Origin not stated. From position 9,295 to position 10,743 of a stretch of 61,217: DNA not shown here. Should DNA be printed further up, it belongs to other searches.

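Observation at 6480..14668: Mirror-image pair of paralogous regulator / FeS / NrfD / 13-haem cytochrome operons sharing one terminator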

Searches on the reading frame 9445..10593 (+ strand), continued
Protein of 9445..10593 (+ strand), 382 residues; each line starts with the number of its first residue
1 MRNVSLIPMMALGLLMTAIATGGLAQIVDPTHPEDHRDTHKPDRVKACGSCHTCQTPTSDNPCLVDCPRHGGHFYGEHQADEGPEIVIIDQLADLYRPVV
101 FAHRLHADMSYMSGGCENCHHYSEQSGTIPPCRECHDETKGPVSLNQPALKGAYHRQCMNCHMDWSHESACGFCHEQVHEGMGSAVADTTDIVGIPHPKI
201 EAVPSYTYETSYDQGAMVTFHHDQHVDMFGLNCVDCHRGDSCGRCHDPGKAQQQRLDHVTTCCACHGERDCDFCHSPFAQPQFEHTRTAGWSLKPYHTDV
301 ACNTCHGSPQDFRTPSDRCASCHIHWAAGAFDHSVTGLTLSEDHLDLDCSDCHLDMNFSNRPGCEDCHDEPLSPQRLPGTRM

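Call 49: fold_search(model_id=the predicted structure, library=pdb)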
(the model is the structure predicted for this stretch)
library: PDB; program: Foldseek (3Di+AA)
matches with E <= 10: 16; with E <= 0.001: 8
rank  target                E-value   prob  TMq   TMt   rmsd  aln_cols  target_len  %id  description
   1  1ofw_A                4.1e-05  1.00  0.22  0.27  11.7       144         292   30  Three dimensional structure of the oxidized form of nine heme cytochrome c at PH 7.5 (released 2003-09-18)
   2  1duw                  7.5e-05  1.00  0.23  0.29  11.0       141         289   35  STRUCTURE OF NONAHEME CYTOCHROME C (released 2001-03-21)
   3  19hc_A                1.1e-04  1.00  0.22  0.27  11.8       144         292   29  NINE-HAEM CYTOCHROME C FROM DESULFOVIBRIO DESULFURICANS ATCC 27774 (released 1999-12-01)
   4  1gws                  1.6e-04  1.00  0.23  0.18   4.9       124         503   31  hexadecaheme high molecular weight cytochrome Hmc from Desulfovibrio vulgaris Hildenborough (released 2003-02-13)
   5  2e84                  3.7e-04  1.00  0.21  0.16   4.8       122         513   34  Crystal structure of High-Molecular Weight Cytochrome c from Desulfovibrio vulgaris (Miyazaki F) in the presence of zinc (released 2008-01-15)
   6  1z1n_X                5.7e-04  1.00  0.22  0.16   6.0       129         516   26  Crystal Structure of the sixteen heme cytochrome from Desulfovibrio gigas (released 2006-04-04)
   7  3ov0                  6.1e-04  0.41  0.13  0.15  28.0       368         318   18  Structure of dodecaheme cytochrome c GSU1996 (released 2010-12-29)
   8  1h29_C                7.8e-04  1.00  0.21  0.17   4.1       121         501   31  Sulfate respiration in Desulfovibrio vulgaris Hildenborough: Structure of the 16-heme Cytochrome c HmcA at 2.5 A resol (released 2002-10-02)
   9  2cvc                  3.2e-03  1.00  0.18  0.14   4.2       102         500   32  Crystal structure of High-Molecular Weight Cytochrome c from Desulfovibrio vulgaris (Hildenborough) (released 2006-06-06)
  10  1h29_D                3.6e-03  1.00  0.21  0.17   4.8       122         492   30  Sulfate respiration in Desulfovibrio vulgaris Hildenborough: Structure of the 16-heme Cytochrome c HmcA at 2.5 A resol (released 2002-10-02)
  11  1h29_A                4.4e-03  1.00  0.22  0.17   4.8       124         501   31  Sulfate respiration in Desulfovibrio vulgaris Hildenborough: Structure of the 16-heme Cytochrome c HmcA at 2.5 A resol (released 2002-10-02)
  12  1h29_B                7.6e-03  1.00  0.20  0.16   5.3       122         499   30  Sulfate respiration in Desulfovibrio vulgaris Hildenborough: Structure of the 16-heme Cytochrome c HmcA at 2.5 A resol (released 2002-10-02)
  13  3cao                  5.8e-02  0.96  0.19  0.57   5.1       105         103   28  OXIDISED STRUCTURE OF THE ACIDIC CYTOCHROME C3 FROM DESULFOVIBRIO AFRICANUS (released 2000-07-23)
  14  3ouq                  1.1e-01  0.16  0.13  0.25  16.8       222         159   18  Structure of N-terminal hexaheme fragment of GSU1996 (released 2010-12-29)
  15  7kbj_B                3.1e+00  0.02  0.07  0.21  14.3        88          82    9  Co-crystal structure of alpha glucosidase with compound 9 (released 2021-10-06)
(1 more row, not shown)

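Call 57: search_protein_families(library=pfam, proteins=[L076:5023-6984:-, L074:9145-9951:+, L083:7167-9035:+, L059:3134-3706:+, L064:8497-9909:+, L039:8937-10097:-, L047:7238-8557:-, L052:8454-8939:-, L070:5193-5903:+], max_evalue=0.001)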
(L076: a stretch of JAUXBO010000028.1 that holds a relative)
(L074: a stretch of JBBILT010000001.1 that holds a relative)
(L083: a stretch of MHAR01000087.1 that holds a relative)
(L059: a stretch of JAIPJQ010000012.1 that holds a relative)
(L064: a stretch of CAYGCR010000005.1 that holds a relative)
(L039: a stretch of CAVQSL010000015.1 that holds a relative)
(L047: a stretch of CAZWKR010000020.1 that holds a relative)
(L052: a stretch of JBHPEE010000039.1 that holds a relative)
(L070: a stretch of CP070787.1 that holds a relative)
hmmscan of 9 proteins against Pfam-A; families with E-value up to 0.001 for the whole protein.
L076:5023-6984:- (653 aa): 7 families
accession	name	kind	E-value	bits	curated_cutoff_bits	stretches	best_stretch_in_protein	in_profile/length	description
PF14522.11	Cytochrome_C7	-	3e-16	59.4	24.8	2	62-122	12-66/67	Cytochrome c7 and related cytochrome c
PF01292.26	Ni_hydr_CYTB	-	1.5e-14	54.6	30.1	2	428-601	10-166/179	Prokaryotic cytochrome b561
PF14537.11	Cytochrom_c3_2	-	1.1e-11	45.5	25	1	187-281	7-79/79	Cytochrome c3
PF02085.21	Cytochrom_CIII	-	6.4e-09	36.5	22.9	0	59-150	26-101/101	Class III cytochrome C family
PF09699.15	Paired_CXXCH_1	-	9.1e-07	28.9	20.6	0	187-223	7-38/41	Doubled CXXCH motif (Paired_CXXCH_1)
PF03264.19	Cytochrom_NNT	-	1.5e-06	28.5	24.1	0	22-74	122-168/174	NapC/NirT cytochrome c family, N-terminal region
PF22678.1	Cytochrom_c_NrfB-like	-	0.00056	20.8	27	0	28-95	1-66/89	Cytochrome c-type protein NrfB-like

L074:9145-9951:+ (268 aa): 2 families
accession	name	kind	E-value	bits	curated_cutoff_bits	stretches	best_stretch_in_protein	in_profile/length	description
PF00072.30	Response_reg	-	2.3e-23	82.9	30.2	1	7-116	1-110/111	Response regulator receiver domain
PF01597.25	GCV_H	-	4.2e-16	59.4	22.2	1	157-255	8-105/122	Glycine cleavage H-protein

L083:7167-9035:+ (622 aa): 3 families
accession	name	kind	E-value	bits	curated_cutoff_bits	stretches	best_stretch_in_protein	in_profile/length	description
PF02518.31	HATPase_c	-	4.8e-23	82.2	26.4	1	548-619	36-110/111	Histidine kinase-, DNA gyrase B-, and HSP90-like ATPase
PF00512.31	HisKA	-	1.8e-15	57.2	26.9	1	278-339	2-62/66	His Kinase A (phospho-acceptor) domain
PF00672.30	HAMP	-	5.5e-12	46.3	25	1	212-263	1-52/53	HAMP domain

L059:3134-3706:+ (190 aa): 5 families
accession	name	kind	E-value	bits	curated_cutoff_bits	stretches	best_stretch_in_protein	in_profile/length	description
PF13435.11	Cytochrome_C554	-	2.6e-18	67.2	20.8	1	30-124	2-84/84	Cytochrome c554 and c-prime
PF22113.1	Mtrc-MtrF_II-IV_dom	-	1.7e-10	41.1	30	1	24-165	25-166/176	Outer membrane cytochrome MtrC/MtrF-like, domains II/IV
PF14522.11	Cytochrome_C7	-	2.6e-07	30.8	24.8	1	115-166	10-52/67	Cytochrome c7 and related cytochrome c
PF09699.15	Paired_CXXCH_1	-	4.2e-05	23.6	20.6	0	116-133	5-23/41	Doubled CXXCH motif (Paired_CXXCH_1)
PF02085.21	Cytochrom_CIII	-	7.8e-05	23.4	22.9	0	28-87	31-83/101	Class III cytochrome C family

L064:8497-9909:+ (470 aa): 11 families
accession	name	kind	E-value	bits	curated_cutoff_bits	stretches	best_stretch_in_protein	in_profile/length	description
PF00158.32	Sigma54_activat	-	1.2e-58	198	20.2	1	169-334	2-167/168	Sigma-54 interaction domain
PF00072.30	Response_reg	-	2.7e-31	108.5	30.2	1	30-138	1-109/111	Response regulator receiver domain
PF25601.1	AAA_lid_14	-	2.5e-24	85.4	27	1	340-410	1-71/87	AAA+ ATPase lid domain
PF14532.12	Sigma54_activ_2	-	1e-20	74.8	25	1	169-339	1-138/138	Sigma-54 interaction domain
PF02954.25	HTH_8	-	9.7e-17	60.9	22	1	424-464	2-42/42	Bacterial regulatory protein, Fis family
PF07724.20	AAA_2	-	1.7e-07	31.9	27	1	192-306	6-121/166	AAA domain (Cdc48 subfamily)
PF07728.20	AAA_5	-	6.2e-06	26.7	22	1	192-300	2-106/139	AAA domain (dynein-related subfamily)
PF23198.2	PDE8A_N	-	6e-05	23.4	29.6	1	23-107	6-91/147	PDE8A-like, N-terminal domain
PF06068.19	TIP49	-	7.3e-05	22.5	23.8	1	156-226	14-86/347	TIP49 P-loop domain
PF20161.5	VpsR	-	9.9e-05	22.5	23.7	0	30-139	13-120/121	VpsR domain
PF00004.35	AAA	-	0.00031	21.6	21.2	1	193-310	2-110/131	ATPase family associated with various cellular activities (AAA)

L039:8937-10097:- (386 aa): 1 family
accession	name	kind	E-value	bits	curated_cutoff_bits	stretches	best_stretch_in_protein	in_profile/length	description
PF05140.19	ResB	-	1.7e-50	172.7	24.6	2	22-281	1-267/486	ResB-like family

L047:7238-8557:- (439 aa): 1 family
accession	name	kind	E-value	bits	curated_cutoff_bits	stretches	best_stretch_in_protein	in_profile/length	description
PF01578.25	Cytochrom_C_asm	-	2.2e-32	112.9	29.9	2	316-436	90-212/212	Cytochrome C assembly protein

L052:8454-8939:- (161 aa): 0 families

L070:5193-5903:+ (236 aa): 1 family
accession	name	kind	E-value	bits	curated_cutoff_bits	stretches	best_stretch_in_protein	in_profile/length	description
PF01597.25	GCV_H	-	1.9e-10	41.1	22.2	1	62-173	6-114/122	Glycine cleavage H-protein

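Call 60: search_protein_representatives(alignment_id=A2)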
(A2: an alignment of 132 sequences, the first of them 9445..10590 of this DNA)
Query: 132 sequences, 380 profile positions. Proteins with E-value up to 0.001 (for the whole library): 5839; up to 1e-10: 2425; up to 1e-30: 678. The best 150 are listed.
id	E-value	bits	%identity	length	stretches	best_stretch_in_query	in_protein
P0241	1.8e-224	760.8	-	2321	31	306-371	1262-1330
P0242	8.9e-164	561.0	-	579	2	9-375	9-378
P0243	6.6e-144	495.6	-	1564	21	310-368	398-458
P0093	2.5e-140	483.8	-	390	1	14-375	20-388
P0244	1.9e-135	467.8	-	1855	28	295-366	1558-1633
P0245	7.6e-135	465.8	-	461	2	22-276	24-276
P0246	2.2e-131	454.4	-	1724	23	310-366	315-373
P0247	5.3e-128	443.2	-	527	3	6-364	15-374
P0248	2.4e-126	437.8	-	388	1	15-376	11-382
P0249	1.0e-122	425.9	-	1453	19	310-374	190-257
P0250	1.4e-122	425.4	-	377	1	11-376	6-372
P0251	1.6e-120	418.6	-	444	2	14-363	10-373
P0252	8.3e-119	413.0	-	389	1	9-377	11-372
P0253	1.4e-116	405.6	-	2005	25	224-363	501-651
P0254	4.5e-114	397.4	-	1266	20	295-369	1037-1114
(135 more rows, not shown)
